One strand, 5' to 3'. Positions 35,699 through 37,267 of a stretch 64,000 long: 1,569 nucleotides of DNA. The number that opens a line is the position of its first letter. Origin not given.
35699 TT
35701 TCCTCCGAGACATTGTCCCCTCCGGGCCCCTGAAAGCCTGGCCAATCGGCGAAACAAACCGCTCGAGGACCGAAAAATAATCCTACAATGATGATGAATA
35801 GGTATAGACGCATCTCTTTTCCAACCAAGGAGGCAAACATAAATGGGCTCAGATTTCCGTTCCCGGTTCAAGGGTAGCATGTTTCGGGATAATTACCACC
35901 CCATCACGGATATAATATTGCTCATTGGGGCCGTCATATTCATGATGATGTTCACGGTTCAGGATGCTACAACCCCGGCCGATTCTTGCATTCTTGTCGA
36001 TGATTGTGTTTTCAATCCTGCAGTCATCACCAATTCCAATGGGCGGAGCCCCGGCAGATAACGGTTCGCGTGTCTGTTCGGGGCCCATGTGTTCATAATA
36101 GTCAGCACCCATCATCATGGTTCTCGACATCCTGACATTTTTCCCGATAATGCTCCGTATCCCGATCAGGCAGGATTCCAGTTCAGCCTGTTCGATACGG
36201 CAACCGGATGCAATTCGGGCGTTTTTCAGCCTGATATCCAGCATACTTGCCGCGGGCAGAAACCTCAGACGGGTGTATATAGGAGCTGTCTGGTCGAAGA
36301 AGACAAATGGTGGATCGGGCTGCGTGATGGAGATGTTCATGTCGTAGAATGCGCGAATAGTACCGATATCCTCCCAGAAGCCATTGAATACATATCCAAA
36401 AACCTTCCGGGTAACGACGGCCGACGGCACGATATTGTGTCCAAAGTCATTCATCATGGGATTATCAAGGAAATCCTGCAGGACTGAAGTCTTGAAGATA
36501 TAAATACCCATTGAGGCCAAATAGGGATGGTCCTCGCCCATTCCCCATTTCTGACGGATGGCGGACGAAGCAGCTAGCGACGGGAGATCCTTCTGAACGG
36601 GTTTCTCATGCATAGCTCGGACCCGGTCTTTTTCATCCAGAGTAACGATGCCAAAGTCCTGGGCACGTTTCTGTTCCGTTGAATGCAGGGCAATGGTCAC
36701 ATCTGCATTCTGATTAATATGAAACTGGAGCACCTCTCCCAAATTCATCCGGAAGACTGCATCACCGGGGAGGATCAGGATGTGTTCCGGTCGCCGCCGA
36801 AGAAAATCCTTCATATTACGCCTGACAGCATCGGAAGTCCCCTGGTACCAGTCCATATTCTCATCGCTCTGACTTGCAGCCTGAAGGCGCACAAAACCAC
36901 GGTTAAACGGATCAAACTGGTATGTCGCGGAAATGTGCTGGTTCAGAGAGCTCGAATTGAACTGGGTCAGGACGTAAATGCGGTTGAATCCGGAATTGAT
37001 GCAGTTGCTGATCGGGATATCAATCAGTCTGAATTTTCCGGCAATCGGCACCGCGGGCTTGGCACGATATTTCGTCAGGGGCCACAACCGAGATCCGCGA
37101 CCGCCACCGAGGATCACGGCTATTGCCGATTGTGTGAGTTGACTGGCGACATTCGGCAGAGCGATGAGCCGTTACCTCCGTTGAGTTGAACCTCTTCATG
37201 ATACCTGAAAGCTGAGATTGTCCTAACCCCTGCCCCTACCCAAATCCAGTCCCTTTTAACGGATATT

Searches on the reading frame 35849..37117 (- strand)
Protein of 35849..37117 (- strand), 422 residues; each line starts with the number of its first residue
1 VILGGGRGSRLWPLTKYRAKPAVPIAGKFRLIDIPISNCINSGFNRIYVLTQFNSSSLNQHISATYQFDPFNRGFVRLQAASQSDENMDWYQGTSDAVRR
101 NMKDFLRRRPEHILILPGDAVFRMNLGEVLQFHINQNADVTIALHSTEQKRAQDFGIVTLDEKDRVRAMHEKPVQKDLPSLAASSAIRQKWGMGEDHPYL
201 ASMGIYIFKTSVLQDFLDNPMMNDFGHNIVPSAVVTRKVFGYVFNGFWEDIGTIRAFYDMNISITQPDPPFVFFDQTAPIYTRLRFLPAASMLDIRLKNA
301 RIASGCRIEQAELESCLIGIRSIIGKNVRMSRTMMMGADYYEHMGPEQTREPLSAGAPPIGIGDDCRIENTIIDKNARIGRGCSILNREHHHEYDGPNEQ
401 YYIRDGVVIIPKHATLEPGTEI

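Call 106: search_protein_families(library=pfam, proteins=[window:35849-37117:-], max_evalue=0.00001)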
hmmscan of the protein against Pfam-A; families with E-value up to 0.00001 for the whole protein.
window:35849-37117:- (422 aa): 2 families
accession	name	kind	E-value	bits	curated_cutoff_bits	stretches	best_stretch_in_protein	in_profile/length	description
PF00483.29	NTP_transferase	-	9.3e-57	192.9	21.2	1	1-265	3-243/245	Nucleotidyl transferase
PF25247.1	LbH_GLGC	-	5e-43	146.7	27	1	285-420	1-134/135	GLGC left-handed parallel beta-helix domain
